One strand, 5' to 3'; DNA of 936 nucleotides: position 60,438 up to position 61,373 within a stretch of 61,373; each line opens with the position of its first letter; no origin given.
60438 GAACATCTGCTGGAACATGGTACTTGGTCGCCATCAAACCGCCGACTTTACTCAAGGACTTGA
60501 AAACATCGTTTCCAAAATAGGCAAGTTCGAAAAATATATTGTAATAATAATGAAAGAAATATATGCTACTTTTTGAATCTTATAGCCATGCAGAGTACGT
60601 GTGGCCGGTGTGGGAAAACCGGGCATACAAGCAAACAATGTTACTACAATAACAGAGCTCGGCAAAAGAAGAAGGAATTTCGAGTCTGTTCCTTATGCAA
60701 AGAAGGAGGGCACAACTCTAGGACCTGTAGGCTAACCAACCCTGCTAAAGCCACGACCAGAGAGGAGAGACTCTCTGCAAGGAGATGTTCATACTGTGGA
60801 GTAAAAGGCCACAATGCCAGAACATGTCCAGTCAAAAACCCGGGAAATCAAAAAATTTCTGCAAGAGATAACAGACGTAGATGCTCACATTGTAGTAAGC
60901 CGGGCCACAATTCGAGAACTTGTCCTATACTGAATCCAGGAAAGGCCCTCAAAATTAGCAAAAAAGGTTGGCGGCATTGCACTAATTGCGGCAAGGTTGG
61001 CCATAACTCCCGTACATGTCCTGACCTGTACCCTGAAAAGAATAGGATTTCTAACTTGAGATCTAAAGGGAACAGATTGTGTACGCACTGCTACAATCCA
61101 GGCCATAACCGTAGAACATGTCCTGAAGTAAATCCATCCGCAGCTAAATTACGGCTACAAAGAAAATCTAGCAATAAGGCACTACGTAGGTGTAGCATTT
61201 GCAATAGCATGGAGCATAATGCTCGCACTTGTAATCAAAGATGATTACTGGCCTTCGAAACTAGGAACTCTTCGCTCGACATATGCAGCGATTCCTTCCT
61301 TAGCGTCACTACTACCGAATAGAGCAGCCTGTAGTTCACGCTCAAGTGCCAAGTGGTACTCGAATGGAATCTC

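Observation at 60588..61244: Seven-fold CCHC zinc-knuckle protein (CNBP / retroviral-nucleocapsid type) in a prokaryotic genome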

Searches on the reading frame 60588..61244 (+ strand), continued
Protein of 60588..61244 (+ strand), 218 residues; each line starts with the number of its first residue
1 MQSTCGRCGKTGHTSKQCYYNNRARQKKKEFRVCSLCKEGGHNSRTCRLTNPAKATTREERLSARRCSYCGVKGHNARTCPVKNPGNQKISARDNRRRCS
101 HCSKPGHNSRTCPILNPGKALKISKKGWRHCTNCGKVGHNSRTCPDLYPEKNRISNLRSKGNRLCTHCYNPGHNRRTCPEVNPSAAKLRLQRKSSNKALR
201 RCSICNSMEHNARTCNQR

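Call 50: predict_structure(alignment_id=A3)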
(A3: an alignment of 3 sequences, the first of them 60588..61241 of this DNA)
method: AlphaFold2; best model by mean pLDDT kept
length: 218 residues; sequences in the alignment: 3
mean_pLDDT: 69.3   pTM: 0.29
mean pLDDT of the five models: 69.3, 68.8, 68.4, 66.8, 64.1
residues with pLDDT >= 90: 3; 70-90: 115; 50-70: 74; < 50: 26
segments of 3 or more residues with pLDDT < 50: 86-98, 122-127, 195-198
pLDDT, mean of each block of 10 residues (from residue 1): 67 75 59 68 73 67 70 69 53 46 59 61 52 77 77 82 88 88 82 54 81 78
secondary structure, 60 per line:
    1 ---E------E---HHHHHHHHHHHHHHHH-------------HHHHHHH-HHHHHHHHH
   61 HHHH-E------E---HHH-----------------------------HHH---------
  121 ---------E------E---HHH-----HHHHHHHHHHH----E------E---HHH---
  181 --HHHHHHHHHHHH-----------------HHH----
elements in order: H15-30 H44-50 H52-64 H149-159 H183-194
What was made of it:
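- Whole-protein model. pTM is 0.29, with knuckles at pLDDT 70-88 and helices in the linkers, which fits independent modules (call 50).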

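Call 56: fold_search(model_id=the predicted structure, library=pdb)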
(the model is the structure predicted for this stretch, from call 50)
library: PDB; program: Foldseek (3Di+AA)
matches with E <= 10: 132; with E <= 0.001: 4
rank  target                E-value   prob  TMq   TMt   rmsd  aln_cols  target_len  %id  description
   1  8ssu_A                1.5e-04  0.60  0.13  0.13  28.8       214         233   17  ZnFs 3-11 of CCCTC-binding factor (CTCF) Complexed with 19mer DNA (released 2023-08-02)
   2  8ssq_A                4.7e-04  0.44  0.14  0.12  26.5       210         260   17  ZnFs 3-11 of CCCTC-binding factor (CTCF) Complexed with 35mer DNA 35-4 (released 2023-08-02)
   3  7c4c                  5.8e-04  0.96  0.11  0.09  13.8       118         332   26  The crystal structure of Trypanosoma brucei RNase D : GMP complex (released 2021-04-07)
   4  7w1m_H                7.7e-04  0.38  0.13  0.11  27.8       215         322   17  Cryo-EM structure of human cohesin-CTCF-DNA complex (released 2023-05-31)
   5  5v3j_F                4.6e-03  0.25  0.13  0.13  17.4       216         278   17  mouseZFP568-ZnF1-10 in complex with DNA (released 2018-03-07)
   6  5und_A                7.0e-03  0.25  0.14  0.16  26.1       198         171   14  Crystal Structure of CTCF(ZnF 4-10) With 28-mer DNA (released 2017-05-24)
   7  8ssq_D                8.0e-03  0.18  0.13  0.12  26.0       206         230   16  ZnFs 3-11 of CCCTC-binding factor (CTCF) Complexed with 35mer DNA 35-4 (released 2023-08-02)
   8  5v3g_A                8.6e-03  0.23  0.14  0.16  26.6       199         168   15  PRDM9-allele-C ZnF8-13 (released 2017-08-23)
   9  5t0u_D                9.2e-03  0.25  0.15  0.17  26.8       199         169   16  CTCF ZnF2-7 and DNA complex structure (released 2017-05-24)
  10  6ml2_A                9.2e-03  0.21  0.13  0.16  20.6       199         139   15  ZBTB24 Zinc Fingers 4-8 with 19+1mer DNA Oligonucleotide (Sequence 1) (released 2019-07-03)
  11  7c45_A                1.3e-02  0.99  0.14  0.11   6.0        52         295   31  The crystal structure of Trypanosoma brucei RNase D complex with RNA U12 (released 2021-04-07)
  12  6ml5_A                1.3e-02  0.21  0.13  0.17  20.3       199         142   15  ZBTB24 Zinc Fingers 4-8 with 19+1mer DNA Oligonucleotide (Sequence 4) (released 2019-07-03)
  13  5t00_A                1.4e-02  0.25  0.14  0.18  19.9       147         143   14  Human CTCF ZnF3-7 and methylated DNA complex (released 2017-05-24)
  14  8sss_D                1.4e-02  0.23  0.14  0.15  21.3       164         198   16  ZnFs 1-7 of CCCTC-binding factor (CTCF) Complexed with 23mer (released 2023-08-02)
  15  8sst_D                2.0e-02  0.25  0.15  0.16  21.8       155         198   17  ZnFs 1-7 of CCCTC-binding factor (CTCF) K365T Mutant Complexed with 23mer (released 2023-08-02)
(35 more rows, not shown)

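Call 58: search_dna_similar(query=window:60588-61241:+, collection=phages, mode=protein, max_evalue=0.001, max_rows=25)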
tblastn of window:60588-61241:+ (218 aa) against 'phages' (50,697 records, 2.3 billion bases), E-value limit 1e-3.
No match.

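Call 59: search_dna_similar(query=P0014, collection=phages, mode=protein, max_evalue=0.001, max_rows=15)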
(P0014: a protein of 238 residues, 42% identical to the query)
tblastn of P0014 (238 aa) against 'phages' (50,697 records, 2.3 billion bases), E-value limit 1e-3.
No match.
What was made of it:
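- Closest known: Two- to four-knuckle proteins on marine phage-like contigs. Different: Neither the window protein nor the phage-like protein P0014 matches any of the 50,697 GenBank phage records by tblastn (calls 58, 59).
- Tried and rejected: Neither the window protein nor the phage-like protein P0014 gave a match (calls 58, 59).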

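Call 82: find_encoding_contigs(protein=P0069, flank=5000, max_places=2)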
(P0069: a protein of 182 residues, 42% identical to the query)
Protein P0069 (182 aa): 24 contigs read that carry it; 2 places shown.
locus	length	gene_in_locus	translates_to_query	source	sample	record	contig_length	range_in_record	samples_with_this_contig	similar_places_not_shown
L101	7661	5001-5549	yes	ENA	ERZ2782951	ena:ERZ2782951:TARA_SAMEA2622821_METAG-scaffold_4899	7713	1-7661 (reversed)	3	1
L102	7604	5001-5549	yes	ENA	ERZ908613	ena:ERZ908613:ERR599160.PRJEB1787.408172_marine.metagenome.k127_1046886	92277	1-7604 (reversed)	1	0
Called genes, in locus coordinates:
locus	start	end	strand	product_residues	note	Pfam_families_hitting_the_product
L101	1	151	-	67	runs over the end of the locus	?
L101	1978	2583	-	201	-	-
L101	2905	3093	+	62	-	-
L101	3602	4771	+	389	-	-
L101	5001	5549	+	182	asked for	-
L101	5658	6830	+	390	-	PF04471:Mrr_cat (faint)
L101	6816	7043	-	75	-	-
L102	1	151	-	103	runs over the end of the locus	-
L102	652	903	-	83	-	-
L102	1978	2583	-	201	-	-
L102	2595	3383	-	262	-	-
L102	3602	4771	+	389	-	-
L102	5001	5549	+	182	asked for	-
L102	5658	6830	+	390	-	PF04471:Mrr_cat (faint)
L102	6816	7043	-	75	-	-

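Call 83: find_encoding_contigs(protein=P0046, flank=5000, max_places=1)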
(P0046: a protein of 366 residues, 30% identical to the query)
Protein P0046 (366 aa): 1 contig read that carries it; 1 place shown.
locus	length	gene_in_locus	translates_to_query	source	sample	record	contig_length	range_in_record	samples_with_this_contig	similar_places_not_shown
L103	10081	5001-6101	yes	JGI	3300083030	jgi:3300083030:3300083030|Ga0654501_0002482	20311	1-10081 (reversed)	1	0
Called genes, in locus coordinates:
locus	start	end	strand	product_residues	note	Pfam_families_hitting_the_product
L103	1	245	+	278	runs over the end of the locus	PF00083:Sugar_tr (faint), PF07690:MFS_1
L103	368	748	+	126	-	-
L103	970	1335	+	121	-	-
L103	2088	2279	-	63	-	-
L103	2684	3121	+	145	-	PF01435:Peptidase_M48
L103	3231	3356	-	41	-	-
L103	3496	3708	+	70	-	-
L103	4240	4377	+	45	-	-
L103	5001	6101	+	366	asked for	PF00098:zf-CCHC (faint), PF13696:zf-CCHC_2 (faint), PF14392:zf-CCHC_4 (faint)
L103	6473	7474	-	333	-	-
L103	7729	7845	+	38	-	-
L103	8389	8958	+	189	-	-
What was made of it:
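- Tried and rejected: Their contigs were uninformative (calls 82, 83).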

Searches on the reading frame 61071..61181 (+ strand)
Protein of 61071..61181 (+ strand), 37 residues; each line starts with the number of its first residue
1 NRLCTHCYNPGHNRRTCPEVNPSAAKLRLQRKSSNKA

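Call 75: predict_structure(alignment_id=A4)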
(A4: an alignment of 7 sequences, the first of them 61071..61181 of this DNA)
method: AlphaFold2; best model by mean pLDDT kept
length: 37 residues; sequences in the alignment: 7
mean_pLDDT: 77.6   pTM: 0.43
mean pLDDT of the five models: 77.6, 75.4, 74.9, 74.8, 74.1
residues with pLDDT >= 90: 13; 70-90: 10; 50-70: 14; < 50: 0
segments of 3 or more residues with pLDDT < 50: none
pLDDT, mean of each block of 10 residues (from residue 1): 89 90 69 57
secondary structure, 60 per line:
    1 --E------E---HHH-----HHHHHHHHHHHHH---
elements in order: H22-34
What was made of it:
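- The AF2 models rest on very shallow alignments (calls 50, 75).
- On zf-CCHC zinc knuckle (Pfam PF00098 / PF13696): In the AF2 single-module model the knuckle has pLDDT about 90 (call 75).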

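Call 79: fold_search(model_id=the predicted structure, library=pdb)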
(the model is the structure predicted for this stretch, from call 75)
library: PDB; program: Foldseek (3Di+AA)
matches with E <= 10: 7; with E <= 0.001: 0
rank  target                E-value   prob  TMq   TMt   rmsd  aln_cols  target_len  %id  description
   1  7pvm_MODEL_1_A        1.0e+00  0.23  0.38  0.44   1.7        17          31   47  NMR structure of the C. thermophilum Xrn2 zinc finger (released 2022-07-06)
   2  7c45_A                1.2e+00  0.60  0.57  0.08   1.1        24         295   29  The crystal structure of Trypanosoma brucei RNase D complex with RNA U12 (released 2021-04-07)
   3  7c42                  5.2e+00  0.14  0.49  0.07   0.9        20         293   35  The crystal structure of Trypanosoma brucei RNase D (released 2021-04-07)
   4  7c4c                  7.2e+00  0.12  0.50  0.06   0.8        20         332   35  The crystal structure of Trypanosoma brucei RNase D : GMP complex (released 2021-04-07)
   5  1a6b_MODEL_1_B        7.2e+00  0.09  0.45  0.42   1.2        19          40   32  NMR STRUCTURE OF THE COMPLEX BETWEEN THE ZINC FINGER PROTEIN NCP10 OF MOLONEY MURINE LEUKEMIA VIRUS AND A SEQU (released 1999-08-23)
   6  6tap_E                8.4e+00  0.08  0.45  0.57   0.9        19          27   32  Structure of the dArc1 capsid (released 2020-01-01)
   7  2exf_MODEL_1_A        9.9e+00  0.10  0.42  0.36   0.8        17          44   41  Solution structure of the HIV-1 nucleocapsid (NCp7(12-55)) complexed with the DNA (-) Primer Binding Site (released 2007-04-24)
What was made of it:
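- On zf-CCHC zinc knuckle (Pfam PF00098 / PF13696): All seven Foldseek PDB matches are CCHC knuckles at rmsd 0.8-1.7 A. Their E-values are not significant because the domain is tiny (call 79).
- Closest known: Retroviral and retroelement nucleocapsid. Same: The predicted module superimposes on MoMLV NCp10 and HIV-1 NCp7 knuckles at 0.8-1.2 A (call 79).
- They are Xrn2, T. brucei RNase D with U12 RNA, MoMLV NCp10, dArc1 and HIV-1 NCp7 (calls 75, 79).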
